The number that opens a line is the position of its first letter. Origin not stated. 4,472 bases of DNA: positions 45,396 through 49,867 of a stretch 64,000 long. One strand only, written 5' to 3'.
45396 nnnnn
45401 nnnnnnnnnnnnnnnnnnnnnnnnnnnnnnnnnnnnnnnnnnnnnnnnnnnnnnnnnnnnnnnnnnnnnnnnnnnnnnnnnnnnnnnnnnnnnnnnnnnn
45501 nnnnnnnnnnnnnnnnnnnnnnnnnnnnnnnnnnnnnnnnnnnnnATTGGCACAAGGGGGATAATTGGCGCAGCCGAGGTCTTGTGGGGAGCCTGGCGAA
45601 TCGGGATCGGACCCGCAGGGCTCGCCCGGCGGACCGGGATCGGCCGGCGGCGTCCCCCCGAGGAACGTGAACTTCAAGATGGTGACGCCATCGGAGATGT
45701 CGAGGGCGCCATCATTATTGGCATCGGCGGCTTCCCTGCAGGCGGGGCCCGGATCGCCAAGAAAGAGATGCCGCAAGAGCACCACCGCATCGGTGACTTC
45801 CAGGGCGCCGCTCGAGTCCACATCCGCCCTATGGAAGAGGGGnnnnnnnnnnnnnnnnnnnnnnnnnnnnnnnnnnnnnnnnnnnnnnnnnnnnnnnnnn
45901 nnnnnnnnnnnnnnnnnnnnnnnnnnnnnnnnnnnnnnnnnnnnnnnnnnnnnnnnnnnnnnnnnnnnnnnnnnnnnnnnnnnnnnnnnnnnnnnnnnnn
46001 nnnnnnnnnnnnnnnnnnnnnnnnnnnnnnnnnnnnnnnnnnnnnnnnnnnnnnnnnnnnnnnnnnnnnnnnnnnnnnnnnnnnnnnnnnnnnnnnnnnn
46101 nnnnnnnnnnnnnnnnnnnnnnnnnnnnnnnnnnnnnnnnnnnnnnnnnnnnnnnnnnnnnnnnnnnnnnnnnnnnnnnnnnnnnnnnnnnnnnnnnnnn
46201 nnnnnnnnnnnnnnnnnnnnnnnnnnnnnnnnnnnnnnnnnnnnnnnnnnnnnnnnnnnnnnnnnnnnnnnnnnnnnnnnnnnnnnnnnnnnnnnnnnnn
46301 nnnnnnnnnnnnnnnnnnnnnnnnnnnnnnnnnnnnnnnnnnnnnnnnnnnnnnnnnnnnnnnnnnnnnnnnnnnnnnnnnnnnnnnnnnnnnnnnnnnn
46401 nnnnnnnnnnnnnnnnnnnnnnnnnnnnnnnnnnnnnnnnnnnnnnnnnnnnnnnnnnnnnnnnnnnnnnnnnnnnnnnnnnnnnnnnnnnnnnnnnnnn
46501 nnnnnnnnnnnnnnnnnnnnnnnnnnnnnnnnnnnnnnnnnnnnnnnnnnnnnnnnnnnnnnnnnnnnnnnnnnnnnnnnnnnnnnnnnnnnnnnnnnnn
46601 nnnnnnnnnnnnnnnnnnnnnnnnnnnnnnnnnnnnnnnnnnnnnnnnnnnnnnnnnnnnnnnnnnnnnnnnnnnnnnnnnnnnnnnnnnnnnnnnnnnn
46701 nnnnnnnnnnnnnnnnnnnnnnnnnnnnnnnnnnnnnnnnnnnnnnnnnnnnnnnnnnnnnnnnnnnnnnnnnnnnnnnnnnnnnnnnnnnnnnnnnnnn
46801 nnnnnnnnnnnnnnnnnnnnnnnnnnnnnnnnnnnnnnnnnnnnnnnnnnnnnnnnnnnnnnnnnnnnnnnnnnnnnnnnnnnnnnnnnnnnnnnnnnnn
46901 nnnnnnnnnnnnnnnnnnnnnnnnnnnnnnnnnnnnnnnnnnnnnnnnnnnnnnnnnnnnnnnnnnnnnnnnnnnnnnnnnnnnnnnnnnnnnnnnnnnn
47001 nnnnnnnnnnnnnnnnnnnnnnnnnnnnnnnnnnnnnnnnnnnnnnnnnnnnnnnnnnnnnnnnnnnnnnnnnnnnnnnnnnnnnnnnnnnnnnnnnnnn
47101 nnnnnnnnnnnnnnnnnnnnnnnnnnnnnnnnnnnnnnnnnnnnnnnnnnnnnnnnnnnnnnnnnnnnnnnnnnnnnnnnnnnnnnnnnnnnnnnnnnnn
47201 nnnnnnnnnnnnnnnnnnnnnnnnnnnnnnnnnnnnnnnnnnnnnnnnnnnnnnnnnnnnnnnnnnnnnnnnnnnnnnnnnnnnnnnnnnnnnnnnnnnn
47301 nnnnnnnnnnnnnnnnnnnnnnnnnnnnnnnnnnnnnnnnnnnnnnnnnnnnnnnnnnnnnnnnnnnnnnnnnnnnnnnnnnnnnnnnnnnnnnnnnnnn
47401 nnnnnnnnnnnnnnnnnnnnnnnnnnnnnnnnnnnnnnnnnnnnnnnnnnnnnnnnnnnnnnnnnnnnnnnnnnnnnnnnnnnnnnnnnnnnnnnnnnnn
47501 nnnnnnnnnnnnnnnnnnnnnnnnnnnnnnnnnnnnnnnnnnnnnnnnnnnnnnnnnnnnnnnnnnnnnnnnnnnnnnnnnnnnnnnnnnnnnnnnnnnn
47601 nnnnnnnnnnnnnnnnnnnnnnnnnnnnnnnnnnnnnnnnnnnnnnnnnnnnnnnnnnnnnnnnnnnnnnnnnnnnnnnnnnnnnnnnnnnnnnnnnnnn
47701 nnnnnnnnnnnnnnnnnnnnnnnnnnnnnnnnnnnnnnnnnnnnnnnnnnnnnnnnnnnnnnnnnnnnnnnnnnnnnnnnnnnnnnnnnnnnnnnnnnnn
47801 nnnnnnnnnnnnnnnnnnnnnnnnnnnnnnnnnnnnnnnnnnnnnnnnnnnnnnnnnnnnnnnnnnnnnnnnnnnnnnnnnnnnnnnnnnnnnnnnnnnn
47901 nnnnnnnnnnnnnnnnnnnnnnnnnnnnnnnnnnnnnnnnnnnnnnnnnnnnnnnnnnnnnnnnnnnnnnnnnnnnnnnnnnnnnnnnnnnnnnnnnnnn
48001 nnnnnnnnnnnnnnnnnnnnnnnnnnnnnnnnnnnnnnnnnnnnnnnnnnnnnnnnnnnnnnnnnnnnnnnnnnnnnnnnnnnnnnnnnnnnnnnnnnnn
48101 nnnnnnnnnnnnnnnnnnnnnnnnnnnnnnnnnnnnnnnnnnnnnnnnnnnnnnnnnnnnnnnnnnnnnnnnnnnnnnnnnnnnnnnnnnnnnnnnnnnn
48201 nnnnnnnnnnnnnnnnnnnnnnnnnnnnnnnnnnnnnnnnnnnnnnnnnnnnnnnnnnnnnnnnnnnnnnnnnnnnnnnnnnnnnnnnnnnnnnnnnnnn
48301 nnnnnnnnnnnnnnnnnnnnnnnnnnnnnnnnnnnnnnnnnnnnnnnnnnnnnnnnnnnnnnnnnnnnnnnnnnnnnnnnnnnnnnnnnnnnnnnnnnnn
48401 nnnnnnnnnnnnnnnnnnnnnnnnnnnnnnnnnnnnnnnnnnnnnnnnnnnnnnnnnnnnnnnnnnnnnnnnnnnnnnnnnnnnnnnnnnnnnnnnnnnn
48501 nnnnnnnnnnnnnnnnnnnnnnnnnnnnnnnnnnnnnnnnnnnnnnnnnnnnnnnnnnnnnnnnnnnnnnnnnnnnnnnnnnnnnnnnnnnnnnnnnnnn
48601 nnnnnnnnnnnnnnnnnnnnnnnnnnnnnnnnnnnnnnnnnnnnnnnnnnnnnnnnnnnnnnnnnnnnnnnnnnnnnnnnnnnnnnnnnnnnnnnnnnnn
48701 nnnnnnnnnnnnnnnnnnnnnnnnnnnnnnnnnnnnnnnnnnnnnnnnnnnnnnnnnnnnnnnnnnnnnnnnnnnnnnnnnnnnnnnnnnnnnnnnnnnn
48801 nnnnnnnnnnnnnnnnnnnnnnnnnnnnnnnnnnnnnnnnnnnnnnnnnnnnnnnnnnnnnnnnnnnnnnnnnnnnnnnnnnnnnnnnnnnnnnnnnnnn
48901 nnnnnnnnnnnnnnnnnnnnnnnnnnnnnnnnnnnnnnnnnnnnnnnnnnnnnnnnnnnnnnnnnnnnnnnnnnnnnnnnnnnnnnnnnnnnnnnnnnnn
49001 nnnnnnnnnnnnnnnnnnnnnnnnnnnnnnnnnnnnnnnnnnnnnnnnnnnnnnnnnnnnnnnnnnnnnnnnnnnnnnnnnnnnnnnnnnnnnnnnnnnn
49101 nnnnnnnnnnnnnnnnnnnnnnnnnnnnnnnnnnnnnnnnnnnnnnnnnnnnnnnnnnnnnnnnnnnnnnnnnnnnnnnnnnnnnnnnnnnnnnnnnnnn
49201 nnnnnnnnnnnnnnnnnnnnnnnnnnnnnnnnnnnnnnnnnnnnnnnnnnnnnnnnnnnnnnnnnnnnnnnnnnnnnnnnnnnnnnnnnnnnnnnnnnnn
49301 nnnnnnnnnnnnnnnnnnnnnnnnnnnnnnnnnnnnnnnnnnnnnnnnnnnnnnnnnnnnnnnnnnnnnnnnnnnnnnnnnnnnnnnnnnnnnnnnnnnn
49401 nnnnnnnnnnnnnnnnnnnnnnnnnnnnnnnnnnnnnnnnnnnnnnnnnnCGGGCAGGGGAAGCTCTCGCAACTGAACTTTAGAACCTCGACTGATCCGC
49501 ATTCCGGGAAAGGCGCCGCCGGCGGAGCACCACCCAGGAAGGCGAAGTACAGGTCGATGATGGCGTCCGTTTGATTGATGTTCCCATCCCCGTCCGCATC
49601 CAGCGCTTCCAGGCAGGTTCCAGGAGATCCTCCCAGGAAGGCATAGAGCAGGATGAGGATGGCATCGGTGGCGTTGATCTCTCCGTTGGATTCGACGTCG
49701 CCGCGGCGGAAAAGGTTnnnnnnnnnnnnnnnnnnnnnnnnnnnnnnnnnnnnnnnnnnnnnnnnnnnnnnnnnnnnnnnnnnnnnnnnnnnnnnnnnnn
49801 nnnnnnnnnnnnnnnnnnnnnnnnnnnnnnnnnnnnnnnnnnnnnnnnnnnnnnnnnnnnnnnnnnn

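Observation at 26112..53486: A shared dockerin-like pair + three-Cys tail unit tags four different exoproteins, with no recognisable cohesin partner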

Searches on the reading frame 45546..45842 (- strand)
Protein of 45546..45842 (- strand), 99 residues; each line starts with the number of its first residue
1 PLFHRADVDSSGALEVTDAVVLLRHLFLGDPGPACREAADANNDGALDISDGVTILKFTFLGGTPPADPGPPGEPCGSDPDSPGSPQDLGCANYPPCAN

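Call 16: search_protein_families(library=pfam, proteins=[window:45546-45842:-], max_evalue=10)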
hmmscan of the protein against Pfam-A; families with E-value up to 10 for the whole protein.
seq(99 aa): 5 families
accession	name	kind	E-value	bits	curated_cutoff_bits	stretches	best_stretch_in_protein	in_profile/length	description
PF00404.24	Dockerin_1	-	0.00018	22.1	22.9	1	6-51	2-48/57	Dockerin type I domain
PF13499.12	EF-hand_7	-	0.00072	20.3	30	2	2-29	7-34/67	EF-hand domain pair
PF13202.12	EF-hand_5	-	0.0024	17.7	25.9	1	38-49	7-18/25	EF hand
PF13405.12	EF-hand_6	-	0.0032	17.5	25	2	2-25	5-28/30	EF-hand domain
PF00036.39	EF-hand_1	-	0.01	15.8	25.4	2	38-50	8-20/29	EF hand domain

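Call 17: search_protein_families(library=ncbifam, proteins=[window:45546-45842:-], max_evalue=10)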
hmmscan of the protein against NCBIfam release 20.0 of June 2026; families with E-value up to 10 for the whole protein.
seq(99 aa): 1 family
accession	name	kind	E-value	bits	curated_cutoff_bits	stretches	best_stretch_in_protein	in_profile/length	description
NF049990.1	CellobisidaseCelK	equivalog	0.28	9.2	1700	1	6-57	830-879/889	cellulose 1,4-beta-cellobiosidase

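Call 36: predict_structure(alignment_id=A2)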
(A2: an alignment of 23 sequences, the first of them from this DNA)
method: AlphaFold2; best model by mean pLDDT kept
length: 99 residues; sequences in the alignment: 23
mean_pLDDT: 90.6   pTM: 0.82
mean pLDDT of the five models: 90.6, 90.3, 89.0, 87.9, 73.7
residues with pLDDT >= 90: 64; 70-90: 33; 50-70: 2; < 50: 0
segments of 3 or more residues with pLDDT < 50: none
pLDDT, mean of each block of 10 residues (from residue 1): 92 94 97 93 95 98 93 85 83 74
secondary structure, 60 per line:
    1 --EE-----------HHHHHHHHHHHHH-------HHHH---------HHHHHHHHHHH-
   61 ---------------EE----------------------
elements in order: H16-28 H36-39 H49-59

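Call 37: search_protein_representatives(alignment_id=A2)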
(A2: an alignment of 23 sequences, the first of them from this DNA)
Query: 23 sequences, 91 profile positions. Proteins with E-value up to 0.001 (for the whole library): 45535; up to 1e-10: 26151; up to 1e-30: 771. The best 150 are listed.
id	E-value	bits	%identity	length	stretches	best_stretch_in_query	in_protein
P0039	1.3e-153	515.8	-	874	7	2-87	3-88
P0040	3.3e-101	348.0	-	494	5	2-87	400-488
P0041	3.2e-100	344.8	-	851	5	2-87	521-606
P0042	7.7e-89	308.3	-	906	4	2-88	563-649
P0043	4.4e-88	305.9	-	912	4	2-85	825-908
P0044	3.3e-87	303.1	-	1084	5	2-90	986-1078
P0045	4.3e-86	299.5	-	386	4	3-90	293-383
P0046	4.6e-86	299.4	-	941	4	2-88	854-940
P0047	3.7e-84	293.3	-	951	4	2-85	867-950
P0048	9.0e-80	279.2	-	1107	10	2-60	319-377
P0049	3.0e-79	277.6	-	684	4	2-87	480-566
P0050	1.8e-77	271.8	-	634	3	2-84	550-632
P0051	3.8e-75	264.4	-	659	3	4-85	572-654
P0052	3.0e-74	261.5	-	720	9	6-84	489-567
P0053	4.7e-74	260.9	-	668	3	2-87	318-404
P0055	1.6e-72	256.0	-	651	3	2-85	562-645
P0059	1.4e-69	246.6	-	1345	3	2-86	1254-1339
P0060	4.6e-69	244.9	-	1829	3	2-90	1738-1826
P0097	2.6e-55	200.8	-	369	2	2-86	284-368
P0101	1.6e-54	198.3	-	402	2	2-87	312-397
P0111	7.7e-52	189.7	-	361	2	2-90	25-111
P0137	3.0e-50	184.6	-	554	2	2-90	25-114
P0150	3.5e-49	181.2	-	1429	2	2-90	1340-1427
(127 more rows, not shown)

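Call 41: search_protein_families(library=pfam, proteins=[P0050, P0055, P0043, P0059, P0097, P0101, P0111, P0137, P0060, P0150], max_evalue=0.01)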
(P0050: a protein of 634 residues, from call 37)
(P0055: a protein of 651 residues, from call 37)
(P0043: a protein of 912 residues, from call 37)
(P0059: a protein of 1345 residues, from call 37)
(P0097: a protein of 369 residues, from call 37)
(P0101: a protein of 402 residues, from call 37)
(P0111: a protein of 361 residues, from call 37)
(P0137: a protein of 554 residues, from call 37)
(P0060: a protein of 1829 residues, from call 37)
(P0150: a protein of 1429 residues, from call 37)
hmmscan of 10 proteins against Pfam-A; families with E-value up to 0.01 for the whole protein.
P0050 (634 aa): 4 families
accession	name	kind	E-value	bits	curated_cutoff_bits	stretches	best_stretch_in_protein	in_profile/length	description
PF00404.24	Dockerin_1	-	8.9e-18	64.7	22.9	2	306-360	2-57/57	Dockerin type I domain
PF13499.12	EF-hand_7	-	3.2e-08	34.2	30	0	335-359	7-31/67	EF-hand domain pair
PF13202.12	EF-hand_5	-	0.00078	19.3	25.9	0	335-349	4-18/25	EF hand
PF13405.12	EF-hand_6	-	0.0071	16.4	25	0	335-357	5-27/30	EF-hand domain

P0055 (651 aa): 3 families
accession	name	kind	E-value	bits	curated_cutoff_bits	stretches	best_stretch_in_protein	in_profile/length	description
PF00404.24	Dockerin_1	-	1.6e-12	47.9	22.9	2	303-352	2-52/57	Dockerin type I domain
PF00963.24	Cohesin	-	6.2e-05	23.7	24.1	1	396-509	3-108/139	Cohesin domain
PF13499.12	EF-hand_7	-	0.0029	18.3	30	0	60-78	12-30/67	EF-hand domain pair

P0043 (912 aa): 4 families
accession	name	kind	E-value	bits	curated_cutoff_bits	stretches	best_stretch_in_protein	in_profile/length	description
PF00404.24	Dockerin_1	-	9.9e-28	96.6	22.9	4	33-80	2-50/57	Dockerin type I domain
PF13499.12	EF-hand_7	-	3.9e-08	34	30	1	563-612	8-62/67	EF-hand domain pair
PF00963.24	Cohesin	-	5.8e-05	23.7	24.1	1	660-700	4-46/139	Cohesin domain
PF13833.12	EF-hand_8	-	0.0074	16.5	28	1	576-616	13-51/54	EF-hand domain pair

P0059 (1345 aa): 3 families
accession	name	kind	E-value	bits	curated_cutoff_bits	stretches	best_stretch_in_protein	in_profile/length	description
PF00404.24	Dockerin_1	-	2.5e-10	40.8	22.9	1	27-73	2-49/57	Dockerin type I domain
PF00963.24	Cohesin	-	3.1e-09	37.6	24.1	1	121-226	3-106/139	Cohesin domain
PF13499.12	EF-hand_7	-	0.0013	19.4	30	0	560-576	7-23/67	EF-hand domain pair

P0097 (369 aa): 2 families
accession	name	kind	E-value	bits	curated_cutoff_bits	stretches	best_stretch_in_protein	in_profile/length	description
PF00404.24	Dockerin_1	-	4.8e-10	39.9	22.9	1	27-80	2-56/57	Dockerin type I domain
PF00963.24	Cohesin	-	1.3e-06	29.1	24.1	1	121-162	4-46/139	Cohesin domain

P0101 (402 aa): 2 families
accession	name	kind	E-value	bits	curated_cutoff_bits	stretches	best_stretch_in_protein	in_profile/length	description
PF00404.24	Dockerin_1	-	5.1e-10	39.8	22.9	2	34-76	2-45/57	Dockerin type I domain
PF13517.12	FG-GAP_3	-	0.0033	18.4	26.9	0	45-77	32-59/61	FG-GAP-like repeat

P0111 (361 aa): 0 families

P0137 (554 aa): 0 families

P0060 (1829 aa): 2 families
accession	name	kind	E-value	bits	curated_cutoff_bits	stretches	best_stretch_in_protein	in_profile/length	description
PF00404.24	Dockerin_1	-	4e-14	53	22.9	2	539-592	2-57/57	Dockerin type I domain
PF24595.1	DUF7619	-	8.6e-06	26.3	27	0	1318-1380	1-56/133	Domain of unknown function (DUF7619)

P0150 (1429 aa): 2 families
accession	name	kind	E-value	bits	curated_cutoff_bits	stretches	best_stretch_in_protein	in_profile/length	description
PF04151.21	PPC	-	1e-07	33.2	25.9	1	1253-1320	5-70/70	Bacterial pre-peptidase C-terminal domain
PF00404.24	Dockerin_1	-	1.6e-07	31.9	22.9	1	1344-1396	2-56/57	Dockerin type I domain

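Call 42: fold_search(model_id=the predicted structure, library=pdb)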
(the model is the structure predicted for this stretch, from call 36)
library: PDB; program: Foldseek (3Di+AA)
matches with E <= 10: 59; with E <= 0.001: 0
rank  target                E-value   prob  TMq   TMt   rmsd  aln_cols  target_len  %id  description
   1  4uyq_B                4.2e-03  1.00  0.56  0.73   2.2        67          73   21  High resolution structure of the third cohesin ScaC in complex with the ScaB dockerin with a mutation in the C-termina (released 2015-04-15)
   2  4uyp_B                4.9e-03  1.00  0.49  0.65   2.3        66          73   27  High resolution structure of the third cohesin ScaC in complex with the ScaB dockerin with a mutation in the N-termina (released 2015-04-15)
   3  4fl4_G                8.4e-03  1.00  0.56  0.80   2.1        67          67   24  Scaffoldin conformation and dynamics revealed by a ternary complex from the Clostridium thermocellum cellulosome (released 2012-06-27)
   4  8x39_A                1.8e-02  1.00  0.53  0.39   2.0        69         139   22  Crystal structure of cellulosomal double-dockerin module of Clo1313_0689 from Clostridium thermocellum (released 2024-04-03)
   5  5lxv_B                2.1e-02  0.99  0.50  0.72   2.6        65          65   29  Crystal structure of Ruminococcus flavefaciens scaffoldin C cohesin in complex with a dockerin from an uncharacterized (released 2016-10-19)
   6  4fl4_D                2.7e-02  1.00  0.52  0.77   1.5        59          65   24  Scaffoldin conformation and dynamics revealed by a ternary complex from the Clostridium thermocellum cellulosome (released 2012-06-27)
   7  5m2o_B                2.9e-02  0.99  0.55  0.70   2.5        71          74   15  R. flavefaciens' third ScaB cohesin in complex with a group 1 dockerin (released 2017-07-05)
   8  8x3a_MODEL_1_A        2.9e-02  0.98  0.47  0.32   1.8        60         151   23  Solution NMR structure of cellulosomal double-dockerin module of Clo1313_0689 from Clostridium thermocellum (released 2024-04-03)
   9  4fl4_J                3.3e-02  0.99  0.55  0.79   1.9        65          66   25  Scaffoldin conformation and dynamics revealed by a ternary complex from the Clostridium thermocellum cellulosome (released 2012-06-27)
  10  2mte_MODEL_1_A        3.6e-02  0.99  0.50  0.70   1.4        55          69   27  Solution structure of Doc48S (released 2014-10-15)
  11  4dh2_D                3.9e-02  0.99  0.52  0.71   1.8        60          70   17  Crystal structure of Coh-OlpC(Cthe_0452)-Doc435(Cthe_0435) complex: A novel type I Cohesin-Dockerin complex from Clost (released 2012-11-28)
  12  4fl4_A                4.2e-02  0.99  0.52  0.74   2.2        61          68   26  Scaffoldin conformation and dynamics revealed by a ternary complex from the Clostridium thermocellum cellulosome (released 2012-06-27)
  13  5nrk_B                4.2e-02  0.98  0.52  0.73   3.1        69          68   17  Crystal structure of the sixth cohesin from Acetivibrio cellulolyticus' scaffoldin B in complex with Cel5 dockerin S15 (released 2018-01-31)
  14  8ajy_B                4.2e-02  0.96  0.48  0.55   2.7        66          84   27  Ruminococcus flavefaciens Cohesin-Dockerin structure: dockerin from ScaH adaptor scaffoldin in complex with the cohesi (released 2022-11-02)
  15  5nrk_D                4.9e-02  0.99  0.55  0.78   1.9        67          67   21  Crystal structure of the sixth cohesin from Acetivibrio cellulolyticus' scaffoldin B in complex with Cel5 dockerin S15 (released 2018-01-31)
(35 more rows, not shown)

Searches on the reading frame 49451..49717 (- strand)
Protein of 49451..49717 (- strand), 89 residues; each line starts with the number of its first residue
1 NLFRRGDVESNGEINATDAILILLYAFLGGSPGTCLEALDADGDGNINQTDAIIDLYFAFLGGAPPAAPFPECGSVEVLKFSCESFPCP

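Call 16: search_protein_families(library=pfam, proteins=[window:49451-49717:-], max_evalue=10)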
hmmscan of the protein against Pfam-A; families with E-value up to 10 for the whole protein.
seq(89 aa): 6 families
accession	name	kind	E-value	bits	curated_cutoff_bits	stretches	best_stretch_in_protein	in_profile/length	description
PF00404.24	Dockerin_1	-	1.3e-08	35.4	22.9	1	6-52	2-49/57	Dockerin type I domain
PF00036.39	EF-hand_1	-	0.0067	16.3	25.4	1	37-49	7-19/29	EF hand domain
PF13405.12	EF-hand_6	-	0.0089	16.1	25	2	37-51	7-21/30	EF-hand domain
PF13202.12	EF-hand_5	-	0.025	14.5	25.9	1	36-48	5-17/25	EF hand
PF13499.12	EF-hand_7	-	0.068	14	30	2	36-60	8-31/67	EF-hand domain pair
PF05547.17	Peptidase_M6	-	0.36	10.5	22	1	38-59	143-164/294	Immune inhibitor A peptidase M6, catalytic domain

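Call 17: search_protein_families(library=ncbifam, proteins=[window:49451-49717:-], max_evalue=10)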
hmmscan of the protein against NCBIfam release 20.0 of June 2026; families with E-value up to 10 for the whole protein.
seq(89 aa): 2 families
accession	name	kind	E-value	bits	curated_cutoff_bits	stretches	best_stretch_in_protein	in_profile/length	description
NF049990.1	CellobisidaseCelK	equivalog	0.015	13.4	1700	1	6-54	830-877/889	cellulose 1,4-beta-cellobiosidase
NF041410.1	XopAW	subfamily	0.2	11.4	120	1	36-50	32-46/235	XopAW family type III secretion system calcium-binding effector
